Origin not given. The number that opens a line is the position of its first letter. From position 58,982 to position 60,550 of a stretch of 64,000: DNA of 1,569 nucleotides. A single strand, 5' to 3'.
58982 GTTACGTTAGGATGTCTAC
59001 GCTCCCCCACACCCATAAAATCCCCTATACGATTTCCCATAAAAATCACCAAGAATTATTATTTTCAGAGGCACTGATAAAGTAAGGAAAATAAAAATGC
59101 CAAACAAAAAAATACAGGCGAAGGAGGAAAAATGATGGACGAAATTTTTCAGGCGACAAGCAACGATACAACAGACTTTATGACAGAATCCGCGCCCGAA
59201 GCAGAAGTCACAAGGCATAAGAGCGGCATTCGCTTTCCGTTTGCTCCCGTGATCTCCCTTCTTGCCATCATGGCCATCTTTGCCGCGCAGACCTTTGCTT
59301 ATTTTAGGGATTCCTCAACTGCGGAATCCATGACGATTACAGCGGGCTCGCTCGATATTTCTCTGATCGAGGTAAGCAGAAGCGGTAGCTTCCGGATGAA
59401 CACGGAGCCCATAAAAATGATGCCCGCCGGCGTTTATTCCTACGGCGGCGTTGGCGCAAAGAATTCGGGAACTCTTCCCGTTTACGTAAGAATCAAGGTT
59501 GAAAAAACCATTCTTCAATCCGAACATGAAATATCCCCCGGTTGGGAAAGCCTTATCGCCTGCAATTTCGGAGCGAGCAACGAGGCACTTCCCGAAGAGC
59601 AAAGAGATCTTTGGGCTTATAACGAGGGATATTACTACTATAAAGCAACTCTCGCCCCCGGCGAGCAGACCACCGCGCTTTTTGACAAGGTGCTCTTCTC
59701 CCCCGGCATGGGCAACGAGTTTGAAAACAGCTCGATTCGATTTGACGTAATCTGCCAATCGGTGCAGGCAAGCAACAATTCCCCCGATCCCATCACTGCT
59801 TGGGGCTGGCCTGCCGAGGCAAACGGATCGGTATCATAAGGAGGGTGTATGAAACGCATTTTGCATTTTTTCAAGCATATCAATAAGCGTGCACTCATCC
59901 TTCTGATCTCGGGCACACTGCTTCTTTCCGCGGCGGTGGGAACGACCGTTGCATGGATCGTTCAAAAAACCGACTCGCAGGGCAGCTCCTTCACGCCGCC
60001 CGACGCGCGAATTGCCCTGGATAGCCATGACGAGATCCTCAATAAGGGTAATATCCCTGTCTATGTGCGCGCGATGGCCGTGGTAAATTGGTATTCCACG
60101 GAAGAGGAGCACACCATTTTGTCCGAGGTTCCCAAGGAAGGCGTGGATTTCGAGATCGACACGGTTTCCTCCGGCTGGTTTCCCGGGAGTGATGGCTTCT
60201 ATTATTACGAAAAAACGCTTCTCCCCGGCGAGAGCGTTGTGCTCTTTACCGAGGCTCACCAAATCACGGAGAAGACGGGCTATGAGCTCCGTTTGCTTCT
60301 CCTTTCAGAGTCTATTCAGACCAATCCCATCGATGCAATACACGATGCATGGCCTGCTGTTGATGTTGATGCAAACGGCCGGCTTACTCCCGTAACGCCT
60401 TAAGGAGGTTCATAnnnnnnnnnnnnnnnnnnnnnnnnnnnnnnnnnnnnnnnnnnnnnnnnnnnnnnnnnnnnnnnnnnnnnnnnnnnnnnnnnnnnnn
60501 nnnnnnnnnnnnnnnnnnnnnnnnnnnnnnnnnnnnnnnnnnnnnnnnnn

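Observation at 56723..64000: sipW + four TasA-like genes + giant Cys/His-rich surface protein: candidate multi-subunit SipW-dependent fibre/adhesin system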

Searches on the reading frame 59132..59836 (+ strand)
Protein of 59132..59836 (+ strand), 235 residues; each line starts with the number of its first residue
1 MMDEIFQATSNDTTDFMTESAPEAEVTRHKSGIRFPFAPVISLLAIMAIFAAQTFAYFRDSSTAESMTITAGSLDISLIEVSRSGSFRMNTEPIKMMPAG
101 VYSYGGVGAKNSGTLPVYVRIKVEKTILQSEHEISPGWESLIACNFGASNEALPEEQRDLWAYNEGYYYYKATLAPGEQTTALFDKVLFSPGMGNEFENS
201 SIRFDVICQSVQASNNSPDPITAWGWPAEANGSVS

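Call 8: search_protein_families(library=pfam, proteins=[window:59132-59836:+], max_evalue=0.1)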
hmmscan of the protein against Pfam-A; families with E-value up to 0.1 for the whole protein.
window:59132-59836:+ (235 aa): 1 family
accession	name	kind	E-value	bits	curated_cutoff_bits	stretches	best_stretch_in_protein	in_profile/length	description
PF12389.13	Peptidase_M73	-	0.03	14.6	22.5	1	46-78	16-47/196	Camelysin metallo-endopeptidase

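Call 9: search_protein_families(library=ncbifam, proteins=[window:59132-59836:+], max_evalue=0.1)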
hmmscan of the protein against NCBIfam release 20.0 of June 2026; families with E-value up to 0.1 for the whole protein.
window:59132-59836:+ (235 aa): 2 families
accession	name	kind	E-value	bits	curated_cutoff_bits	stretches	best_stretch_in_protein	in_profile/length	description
TIGR04090.1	exp_by_SipW_IV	subfamily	4.6e-06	26.5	60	1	148-194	129-171/241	BsaA family SipW-dependent biofilm matrix protein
TIGR04088.1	cognate_SipW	domain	0.00014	21.9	19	1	41-74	2-34/34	SipW-dependent-type signal peptide-containing protein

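Call 30: search_solved_structures(query=A2, max_evalue=10)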
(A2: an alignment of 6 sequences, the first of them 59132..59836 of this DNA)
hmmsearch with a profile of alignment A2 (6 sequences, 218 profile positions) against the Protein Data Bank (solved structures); distinct sequences matched with E-value up to 10: 5.
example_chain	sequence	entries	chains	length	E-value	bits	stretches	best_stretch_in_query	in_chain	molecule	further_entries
9bkj_R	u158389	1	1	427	0.79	12.7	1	22-61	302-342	Cholecystokinin receptor type A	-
7mby_R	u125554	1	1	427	0.82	12.6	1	22-61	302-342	Cholecystokinin receptor type A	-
7ezh_D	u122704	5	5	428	0.83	12.6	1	22-61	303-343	Cholecystokinin receptor type A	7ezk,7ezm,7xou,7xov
7mbx_R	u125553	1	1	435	0.85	12.5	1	22-61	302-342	Cholecystokinin receptor type A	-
9bkk_R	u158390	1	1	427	0.94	12.4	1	22-61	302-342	Cholecystokinin receptor type A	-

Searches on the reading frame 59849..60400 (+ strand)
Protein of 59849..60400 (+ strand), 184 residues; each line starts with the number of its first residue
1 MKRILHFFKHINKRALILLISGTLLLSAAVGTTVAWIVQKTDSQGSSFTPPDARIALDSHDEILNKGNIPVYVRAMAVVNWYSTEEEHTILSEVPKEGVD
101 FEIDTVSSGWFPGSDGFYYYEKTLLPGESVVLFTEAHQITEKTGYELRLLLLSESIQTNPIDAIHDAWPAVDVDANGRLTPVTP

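Call 8: search_protein_families(library=pfam, proteins=[window:59849-60400:+], max_evalue=0.1)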
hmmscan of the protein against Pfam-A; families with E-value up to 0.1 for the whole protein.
window:59849-60400:+ (184 aa): 1 family
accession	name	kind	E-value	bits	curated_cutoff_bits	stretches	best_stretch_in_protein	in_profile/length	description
PF17138.9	DUF5111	-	3.6e-05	24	31.9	1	67-120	44-100/122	Domain of unknown function (DUF5111)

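Call 9: search_protein_families(library=ncbifam, proteins=[window:59849-60400:+], max_evalue=0.1)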
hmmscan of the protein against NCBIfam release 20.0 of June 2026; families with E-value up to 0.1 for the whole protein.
window:59849-60400:+ (184 aa): 1 family
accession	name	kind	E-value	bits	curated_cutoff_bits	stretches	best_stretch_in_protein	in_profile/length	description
TIGR04090.1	exp_by_SipW_IV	subfamily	0.052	13.3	60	0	63-96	64-97/241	BsaA family SipW-dependent biofilm matrix protein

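Call 10: find_encoding_contigs(protein=window:59849-60400:+, flank=10000, max_places=8)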
Protein window:59849-60400:+ (184 aa): no gene with exactly this product is on record in the collection.

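Call 29: search_solved_structures(query=A1, max_evalue=10)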
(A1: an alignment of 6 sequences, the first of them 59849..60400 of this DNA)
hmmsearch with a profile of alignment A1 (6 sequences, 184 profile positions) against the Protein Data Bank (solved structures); distinct sequences matched with E-value up to 10: 4.
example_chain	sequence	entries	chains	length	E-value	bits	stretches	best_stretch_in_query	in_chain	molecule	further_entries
7pnb_A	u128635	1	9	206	0.5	13.2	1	12-76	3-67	Sulfolobus acidocaldarius 0406 filament.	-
3qwq_B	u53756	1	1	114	1.3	11.9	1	89-128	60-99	ADNECTIN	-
9cqi_B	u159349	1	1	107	1.6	11.6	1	85-126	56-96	anti-HSP47 Adnectin-44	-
4jeg_B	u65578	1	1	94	6.9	9.5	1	86-125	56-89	Monobody CS1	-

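Call 31: find_homologous_proteins(query=window:59849-60400:+, max_evalue=0.001)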
Query window:59849-60400:+ (184 aa): 24 proteins with E <= 0.001 among 174 candidates.
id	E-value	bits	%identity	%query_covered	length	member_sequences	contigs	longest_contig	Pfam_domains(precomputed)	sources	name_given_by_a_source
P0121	7.2e-118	409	100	100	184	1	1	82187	PF17138.11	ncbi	-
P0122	6.6e-95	334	84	97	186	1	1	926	PF17138.11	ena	-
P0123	2.2e-84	300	76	100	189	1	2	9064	-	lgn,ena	-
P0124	7.5e-69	249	63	99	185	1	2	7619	-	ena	-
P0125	2.9e-63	231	59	99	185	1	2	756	-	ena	-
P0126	7.8e-63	229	57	99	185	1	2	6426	-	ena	-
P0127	9.8e-63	229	56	99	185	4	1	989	-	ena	-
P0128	3.8e-62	227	59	97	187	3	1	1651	-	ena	-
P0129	2.9e-61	224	57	97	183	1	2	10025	-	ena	-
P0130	3.2e-61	224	60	93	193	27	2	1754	-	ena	-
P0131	1.5e-60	222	56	99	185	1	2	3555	-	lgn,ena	-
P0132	5.6e-60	220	56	99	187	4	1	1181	-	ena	-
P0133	7.6e-55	203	51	99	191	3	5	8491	-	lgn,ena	-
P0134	6.7e-51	191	52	97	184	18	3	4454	-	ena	-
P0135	2.4e-50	189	50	99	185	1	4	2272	-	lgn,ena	-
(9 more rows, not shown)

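Call 35: predict_structure(alignment_id=A3)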
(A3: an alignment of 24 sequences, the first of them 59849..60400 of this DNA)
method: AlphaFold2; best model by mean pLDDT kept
length: 184 residues; sequences in the alignment: 24
mean_pLDDT: 81.6   pTM: 0.63
mean pLDDT of the five models: 81.6, 79.7, 78.0, 77.1, 76.6
residues with pLDDT >= 90: 74; 70-90: 71; 50-70: 30; < 50: 9
segments of 3 or more residues with pLDDT < 50: 41-43, 45-48
pLDDT, mean of each block of 10 residues (from residue 1): 55 76 83 69 49 60 87 92 90 91 84 92 93 86 90 89 89 94 78
secondary structure, 60 per line:
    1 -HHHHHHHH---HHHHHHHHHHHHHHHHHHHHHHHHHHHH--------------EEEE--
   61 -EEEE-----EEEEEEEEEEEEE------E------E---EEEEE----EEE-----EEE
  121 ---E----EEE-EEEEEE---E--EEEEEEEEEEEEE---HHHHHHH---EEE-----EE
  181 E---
elements in order: H2-9 H13-40 E55-58 E62-65 E71-83 E101-105 E110-112 E118-120 E129-131 E133-138 E145-157 H161-167 E171-173 E179-181

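Call 39: fold_search(model_id=the predicted structure, library=pdb)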
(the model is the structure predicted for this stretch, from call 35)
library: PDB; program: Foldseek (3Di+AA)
matches with E <= 10: 583; with E <= 0.001: 0
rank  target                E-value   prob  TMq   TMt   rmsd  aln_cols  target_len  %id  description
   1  3rgv_C                1.3e-01  0.15  0.13  0.09  17.1       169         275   13  A single TCR bound to MHCI and MHC II reveals switchable TCR conformers (released 2011-07-20)
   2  2co7_A                2.4e-01  0.35  0.26  0.36   8.8       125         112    8  Salmonella enterica SafA pilin in complex with the SafB chaperone (Type II) (released 2006-06-27)
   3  1r75                  2.6e-01  0.16  0.20  0.28  12.3       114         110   12  Leishmania major hypothetical protein (released 2003-12-02)
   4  9jec_A                2.9e-01  0.14  0.16  0.18   9.1       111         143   11  Cryo-EM structure of canine TNF-alpha complexed with nanobody TNF30K (released 2025-09-24)
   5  6ooy_B                3.1e-01  0.23  0.16  0.20   9.7       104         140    8  Asymmetric hTNF-alpha (released 2019-12-25)
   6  2fe0_MODEL_1_A        3.3e-01  0.30  0.22  0.28   8.2       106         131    9  NMR structure of SMP-1 (Small Myristoylated Protein) from Leishmania major (released 2006-12-05)
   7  1iqa_A                3.3e-01  0.18  0.19  0.20   9.2       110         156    5  CRYSTAL STRUCTURE OF THE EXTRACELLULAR DOMAIN OF MOUSE RANK LIGAND (released 2002-03-13)
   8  5y9h_B                3.3e-01  0.16  0.22  0.12  11.9       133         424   10  Crystal structure of SafDAA-dsc complex (released 2017-11-15)
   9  4h25_E                3.5e-01  0.08  0.12  0.12  14.9       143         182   12  TCR interaction with peptide mimics of nickel offers structure insights to nickel contact allergy (released 2013-10-16)
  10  2o0o_C                3.9e-01  0.15  0.17  0.19   9.6        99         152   10  Crystal structure of TL1A (released 2007-10-30)
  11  5e8o_D                4.6e-01  0.09  0.13  0.10  14.8       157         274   14  The structure of the TEIPP associated altered peptide ligand Trh4-p2ABU in complex with H-2D(b) (released 2016-02-03)
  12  4gio_A                4.8e-01  0.23  0.20  0.31   8.2       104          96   12  Crystal structure of Campylobacter jejuni cj0090 (released 2012-09-26)
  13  8rni_A                4.8e-01  0.10  0.13  0.10  17.1       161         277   13  HLA-A*03:01 with KRAS-G12V-10mer (released 2025-01-22)
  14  7ta6_G                5.7e-01  0.15  0.16  0.20   8.8       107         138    7  Trimer-to-Monomer Disruption of Tumor Necrosis Factor-alpha (TNF-alpha) by unnatural alpha/beta-peptide-1 (released 2022-06-29)
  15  4gup_C                6.0e-01  0.14  0.15  0.12  19.1       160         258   11  Structure of MHC-class I related molecule MR1 (released 2012-10-17)
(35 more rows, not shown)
